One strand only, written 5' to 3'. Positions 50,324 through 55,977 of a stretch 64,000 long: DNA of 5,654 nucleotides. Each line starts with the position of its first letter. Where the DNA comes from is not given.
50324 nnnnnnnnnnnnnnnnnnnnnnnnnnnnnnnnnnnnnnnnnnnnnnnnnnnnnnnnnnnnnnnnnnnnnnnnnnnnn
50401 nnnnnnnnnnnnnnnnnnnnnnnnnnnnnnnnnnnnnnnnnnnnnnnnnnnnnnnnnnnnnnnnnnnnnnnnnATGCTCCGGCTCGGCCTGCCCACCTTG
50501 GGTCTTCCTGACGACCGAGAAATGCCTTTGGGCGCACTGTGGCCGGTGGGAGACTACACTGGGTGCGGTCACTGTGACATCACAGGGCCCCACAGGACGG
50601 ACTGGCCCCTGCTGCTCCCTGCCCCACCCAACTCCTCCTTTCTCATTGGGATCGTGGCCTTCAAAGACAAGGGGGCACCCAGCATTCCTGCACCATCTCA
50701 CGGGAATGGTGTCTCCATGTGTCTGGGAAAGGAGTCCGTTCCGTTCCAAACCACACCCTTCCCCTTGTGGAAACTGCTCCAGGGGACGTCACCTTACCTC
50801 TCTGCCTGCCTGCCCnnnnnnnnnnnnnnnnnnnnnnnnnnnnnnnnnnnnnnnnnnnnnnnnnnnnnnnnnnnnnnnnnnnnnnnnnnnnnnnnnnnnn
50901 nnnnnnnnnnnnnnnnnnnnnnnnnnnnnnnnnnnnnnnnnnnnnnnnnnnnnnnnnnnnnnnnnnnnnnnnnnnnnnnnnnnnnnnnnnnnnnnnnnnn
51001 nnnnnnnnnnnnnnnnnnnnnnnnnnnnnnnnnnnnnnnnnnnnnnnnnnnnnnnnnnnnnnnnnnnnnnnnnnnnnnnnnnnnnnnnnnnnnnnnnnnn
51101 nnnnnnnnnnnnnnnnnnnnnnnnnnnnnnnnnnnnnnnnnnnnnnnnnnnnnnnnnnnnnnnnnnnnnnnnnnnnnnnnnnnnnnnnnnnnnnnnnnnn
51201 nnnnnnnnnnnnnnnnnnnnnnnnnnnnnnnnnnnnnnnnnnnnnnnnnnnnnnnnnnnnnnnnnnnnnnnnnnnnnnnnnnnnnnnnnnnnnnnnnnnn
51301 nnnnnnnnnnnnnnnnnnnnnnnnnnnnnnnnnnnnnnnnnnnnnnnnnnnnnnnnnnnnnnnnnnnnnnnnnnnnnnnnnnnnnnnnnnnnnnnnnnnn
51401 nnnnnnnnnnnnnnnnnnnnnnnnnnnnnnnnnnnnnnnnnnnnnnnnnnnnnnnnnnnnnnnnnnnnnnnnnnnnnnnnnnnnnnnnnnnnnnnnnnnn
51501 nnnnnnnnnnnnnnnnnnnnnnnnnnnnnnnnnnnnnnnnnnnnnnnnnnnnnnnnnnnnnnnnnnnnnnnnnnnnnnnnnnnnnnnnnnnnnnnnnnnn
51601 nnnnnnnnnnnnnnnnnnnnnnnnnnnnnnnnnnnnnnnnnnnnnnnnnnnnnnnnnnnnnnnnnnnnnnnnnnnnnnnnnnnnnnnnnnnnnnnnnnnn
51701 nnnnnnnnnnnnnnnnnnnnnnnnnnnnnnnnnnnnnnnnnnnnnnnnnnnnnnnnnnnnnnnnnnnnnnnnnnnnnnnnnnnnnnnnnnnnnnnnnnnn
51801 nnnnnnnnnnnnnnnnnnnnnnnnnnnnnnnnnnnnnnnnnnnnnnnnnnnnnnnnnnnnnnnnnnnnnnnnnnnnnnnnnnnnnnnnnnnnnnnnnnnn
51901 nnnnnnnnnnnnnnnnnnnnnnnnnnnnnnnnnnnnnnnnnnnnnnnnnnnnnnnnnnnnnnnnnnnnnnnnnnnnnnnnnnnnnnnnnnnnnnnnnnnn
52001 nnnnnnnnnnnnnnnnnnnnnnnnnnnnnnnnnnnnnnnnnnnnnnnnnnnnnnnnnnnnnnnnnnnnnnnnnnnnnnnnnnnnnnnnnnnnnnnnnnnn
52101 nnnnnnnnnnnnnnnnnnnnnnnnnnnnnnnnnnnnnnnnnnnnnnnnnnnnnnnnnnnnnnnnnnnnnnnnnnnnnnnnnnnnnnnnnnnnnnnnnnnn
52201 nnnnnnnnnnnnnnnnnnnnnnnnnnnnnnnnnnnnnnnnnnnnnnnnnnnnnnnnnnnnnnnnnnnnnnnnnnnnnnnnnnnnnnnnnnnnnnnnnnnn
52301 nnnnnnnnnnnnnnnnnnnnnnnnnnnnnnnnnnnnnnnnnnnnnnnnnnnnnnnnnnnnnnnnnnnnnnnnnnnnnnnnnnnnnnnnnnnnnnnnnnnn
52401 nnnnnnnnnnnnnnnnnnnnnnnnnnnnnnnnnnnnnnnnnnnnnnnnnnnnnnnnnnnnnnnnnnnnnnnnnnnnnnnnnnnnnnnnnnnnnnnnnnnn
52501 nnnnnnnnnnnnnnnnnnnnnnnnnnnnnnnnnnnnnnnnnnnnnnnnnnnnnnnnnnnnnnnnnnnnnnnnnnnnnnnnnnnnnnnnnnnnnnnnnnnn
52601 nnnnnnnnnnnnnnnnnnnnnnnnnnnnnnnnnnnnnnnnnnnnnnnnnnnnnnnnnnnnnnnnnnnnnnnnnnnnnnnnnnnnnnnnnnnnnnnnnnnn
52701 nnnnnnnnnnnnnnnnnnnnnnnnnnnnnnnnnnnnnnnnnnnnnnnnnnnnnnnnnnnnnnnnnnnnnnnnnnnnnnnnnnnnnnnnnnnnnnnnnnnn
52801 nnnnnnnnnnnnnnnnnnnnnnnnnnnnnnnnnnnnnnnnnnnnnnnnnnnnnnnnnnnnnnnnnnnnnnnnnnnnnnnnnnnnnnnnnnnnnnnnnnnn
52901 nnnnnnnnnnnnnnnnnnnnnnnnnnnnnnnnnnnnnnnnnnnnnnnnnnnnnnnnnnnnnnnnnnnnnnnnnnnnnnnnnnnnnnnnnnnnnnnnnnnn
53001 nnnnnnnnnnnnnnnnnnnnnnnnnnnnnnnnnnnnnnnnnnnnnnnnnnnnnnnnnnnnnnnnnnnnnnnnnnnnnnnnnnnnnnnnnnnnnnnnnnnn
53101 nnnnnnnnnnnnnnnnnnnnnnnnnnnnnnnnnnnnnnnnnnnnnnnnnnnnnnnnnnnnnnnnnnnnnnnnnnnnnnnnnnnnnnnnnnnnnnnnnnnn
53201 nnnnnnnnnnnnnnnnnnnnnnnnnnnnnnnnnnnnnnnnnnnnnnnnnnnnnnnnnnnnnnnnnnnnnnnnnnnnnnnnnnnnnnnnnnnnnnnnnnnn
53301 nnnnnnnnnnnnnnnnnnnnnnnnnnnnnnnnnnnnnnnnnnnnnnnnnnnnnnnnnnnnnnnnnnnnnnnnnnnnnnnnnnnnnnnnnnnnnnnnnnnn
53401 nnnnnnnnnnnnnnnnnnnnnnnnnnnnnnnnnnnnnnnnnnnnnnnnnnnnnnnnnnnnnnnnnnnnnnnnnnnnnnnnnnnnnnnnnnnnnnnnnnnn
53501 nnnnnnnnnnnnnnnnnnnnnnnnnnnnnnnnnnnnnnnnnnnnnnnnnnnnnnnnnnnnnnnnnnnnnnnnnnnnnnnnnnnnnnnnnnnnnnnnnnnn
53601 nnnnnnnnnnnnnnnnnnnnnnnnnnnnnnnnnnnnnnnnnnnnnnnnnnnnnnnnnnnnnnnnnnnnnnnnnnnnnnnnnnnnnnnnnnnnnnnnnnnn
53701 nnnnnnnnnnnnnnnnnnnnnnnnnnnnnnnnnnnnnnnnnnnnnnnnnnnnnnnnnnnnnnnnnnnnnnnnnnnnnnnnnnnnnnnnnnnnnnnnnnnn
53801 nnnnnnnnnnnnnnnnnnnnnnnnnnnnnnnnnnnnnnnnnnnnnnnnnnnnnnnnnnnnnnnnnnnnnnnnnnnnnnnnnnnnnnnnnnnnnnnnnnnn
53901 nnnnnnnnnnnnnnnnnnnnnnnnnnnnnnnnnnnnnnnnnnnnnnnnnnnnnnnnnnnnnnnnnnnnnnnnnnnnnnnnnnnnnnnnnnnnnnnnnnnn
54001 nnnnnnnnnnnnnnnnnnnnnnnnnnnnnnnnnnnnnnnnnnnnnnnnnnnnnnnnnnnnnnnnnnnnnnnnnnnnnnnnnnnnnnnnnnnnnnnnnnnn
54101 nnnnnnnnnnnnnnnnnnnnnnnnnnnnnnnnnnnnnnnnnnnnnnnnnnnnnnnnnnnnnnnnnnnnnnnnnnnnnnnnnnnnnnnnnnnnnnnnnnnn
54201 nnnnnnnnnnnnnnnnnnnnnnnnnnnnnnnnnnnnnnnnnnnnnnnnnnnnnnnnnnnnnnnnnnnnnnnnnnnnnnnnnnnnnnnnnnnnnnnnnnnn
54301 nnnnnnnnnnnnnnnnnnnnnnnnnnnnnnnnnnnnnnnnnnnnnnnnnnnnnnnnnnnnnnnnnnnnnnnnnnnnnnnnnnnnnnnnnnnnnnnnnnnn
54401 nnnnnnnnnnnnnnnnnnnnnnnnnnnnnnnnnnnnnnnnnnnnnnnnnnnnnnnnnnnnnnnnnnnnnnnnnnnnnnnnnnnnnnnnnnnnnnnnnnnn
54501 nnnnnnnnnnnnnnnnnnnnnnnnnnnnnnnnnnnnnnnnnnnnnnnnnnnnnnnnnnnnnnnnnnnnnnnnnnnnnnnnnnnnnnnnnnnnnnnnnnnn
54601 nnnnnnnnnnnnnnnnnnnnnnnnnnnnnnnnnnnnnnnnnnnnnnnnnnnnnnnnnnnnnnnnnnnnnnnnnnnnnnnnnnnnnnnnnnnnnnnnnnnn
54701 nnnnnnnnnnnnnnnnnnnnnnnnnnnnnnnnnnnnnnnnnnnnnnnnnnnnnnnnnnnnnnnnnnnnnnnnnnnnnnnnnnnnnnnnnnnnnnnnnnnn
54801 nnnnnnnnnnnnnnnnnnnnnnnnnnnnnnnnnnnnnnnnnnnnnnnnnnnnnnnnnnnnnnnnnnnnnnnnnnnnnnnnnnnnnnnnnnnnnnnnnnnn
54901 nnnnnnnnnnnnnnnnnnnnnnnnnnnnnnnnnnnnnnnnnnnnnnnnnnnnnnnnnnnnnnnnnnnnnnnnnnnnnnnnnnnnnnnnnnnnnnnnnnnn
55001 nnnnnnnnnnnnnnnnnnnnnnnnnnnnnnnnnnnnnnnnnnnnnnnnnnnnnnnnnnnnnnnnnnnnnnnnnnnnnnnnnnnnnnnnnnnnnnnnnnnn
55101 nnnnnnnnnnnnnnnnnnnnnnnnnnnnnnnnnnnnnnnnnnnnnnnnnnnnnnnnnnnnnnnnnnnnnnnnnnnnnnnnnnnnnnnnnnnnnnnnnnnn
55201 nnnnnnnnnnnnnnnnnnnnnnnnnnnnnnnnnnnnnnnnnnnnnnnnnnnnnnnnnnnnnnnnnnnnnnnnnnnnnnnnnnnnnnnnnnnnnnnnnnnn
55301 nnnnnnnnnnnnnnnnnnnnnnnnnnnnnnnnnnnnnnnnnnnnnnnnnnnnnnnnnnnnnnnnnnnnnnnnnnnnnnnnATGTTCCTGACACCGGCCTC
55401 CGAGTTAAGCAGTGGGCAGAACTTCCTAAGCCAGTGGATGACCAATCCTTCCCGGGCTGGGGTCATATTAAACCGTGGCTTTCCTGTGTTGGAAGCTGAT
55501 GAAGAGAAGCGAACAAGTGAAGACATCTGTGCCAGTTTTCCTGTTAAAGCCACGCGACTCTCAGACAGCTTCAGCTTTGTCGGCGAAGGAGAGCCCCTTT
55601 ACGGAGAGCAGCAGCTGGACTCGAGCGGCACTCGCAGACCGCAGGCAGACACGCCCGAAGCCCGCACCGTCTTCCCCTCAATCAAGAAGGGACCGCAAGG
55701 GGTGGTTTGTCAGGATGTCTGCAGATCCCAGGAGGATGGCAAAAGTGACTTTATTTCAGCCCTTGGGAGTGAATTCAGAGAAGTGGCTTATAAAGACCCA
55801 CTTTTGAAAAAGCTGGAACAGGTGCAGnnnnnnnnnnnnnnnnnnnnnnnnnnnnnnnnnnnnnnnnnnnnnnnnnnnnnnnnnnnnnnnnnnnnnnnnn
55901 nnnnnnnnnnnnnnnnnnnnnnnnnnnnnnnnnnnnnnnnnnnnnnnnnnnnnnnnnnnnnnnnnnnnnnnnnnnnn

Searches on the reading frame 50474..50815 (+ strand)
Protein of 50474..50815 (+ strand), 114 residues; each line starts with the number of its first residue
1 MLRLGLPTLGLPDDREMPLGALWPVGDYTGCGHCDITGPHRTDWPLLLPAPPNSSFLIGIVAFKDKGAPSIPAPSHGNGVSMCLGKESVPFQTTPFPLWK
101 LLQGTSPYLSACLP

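Call 40: search_protein_families(library=pfam, proteins=[window:50474-50815:+], max_evalue=0.01)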
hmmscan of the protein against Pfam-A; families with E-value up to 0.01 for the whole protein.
window:50474-50815:+ (114 aa): 0 families

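Call 57: find_encoding_contigs(protein=window:50474-50815:+, flank=10000, max_places=6)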
Protein window:50474-50815:+ (114 aa): no gene with exactly this product is on record in the collection.

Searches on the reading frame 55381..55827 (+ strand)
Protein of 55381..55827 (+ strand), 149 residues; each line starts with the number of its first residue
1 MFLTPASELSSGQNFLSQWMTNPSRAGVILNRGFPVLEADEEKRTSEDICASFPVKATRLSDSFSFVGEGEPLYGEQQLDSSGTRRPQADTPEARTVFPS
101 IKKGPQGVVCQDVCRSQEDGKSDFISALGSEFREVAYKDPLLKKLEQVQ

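Call 33: find_homologous_proteins(query=window:55381-55821:+, max_evalue=1e-10)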
Query seq(147 aa) (147 aa): 19 proteins with E <= 1e-10 among 41 candidates.
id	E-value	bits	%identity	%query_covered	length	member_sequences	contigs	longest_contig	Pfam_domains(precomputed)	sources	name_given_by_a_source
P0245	1.8e-52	195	64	100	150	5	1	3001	-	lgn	-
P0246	2.1e-49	185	63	97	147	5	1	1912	-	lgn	-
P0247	2.9e-49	184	63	97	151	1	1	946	-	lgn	-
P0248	6.3e-47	177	62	97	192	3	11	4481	-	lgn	-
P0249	7.7e-47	177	60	100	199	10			-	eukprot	eukprot:bmy_11020T0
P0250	1.2e-46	176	61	100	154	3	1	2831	-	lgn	-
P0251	1.3e-46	176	61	100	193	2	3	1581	-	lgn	-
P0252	1.9e-45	172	60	100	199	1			-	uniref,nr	uniref:Centromere protein J n=1 Tax=Molossus molossus TaxID=27622 RepID=A0A7J8FWG8_MOLMO|nr:centrome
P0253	2.6e-45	172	60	100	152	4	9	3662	-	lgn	-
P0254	3.2e-44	168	58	100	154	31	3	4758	-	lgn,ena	-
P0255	7.0e-44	167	58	100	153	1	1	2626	-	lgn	-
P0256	1.4e-42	163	58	100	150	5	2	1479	-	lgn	-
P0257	3.5e-42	162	59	100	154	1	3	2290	-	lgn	-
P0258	5.0e-38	148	54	97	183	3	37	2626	-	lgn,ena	-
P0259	1.8e-36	143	53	95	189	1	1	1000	-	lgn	-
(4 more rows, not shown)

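Call 56: find_encoding_contigs(protein=window:55381-55827:+, flank=10000, max_places=6)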
Protein window:55381-55827:+ (149 aa): no gene with exactly this product is on record in the collection.
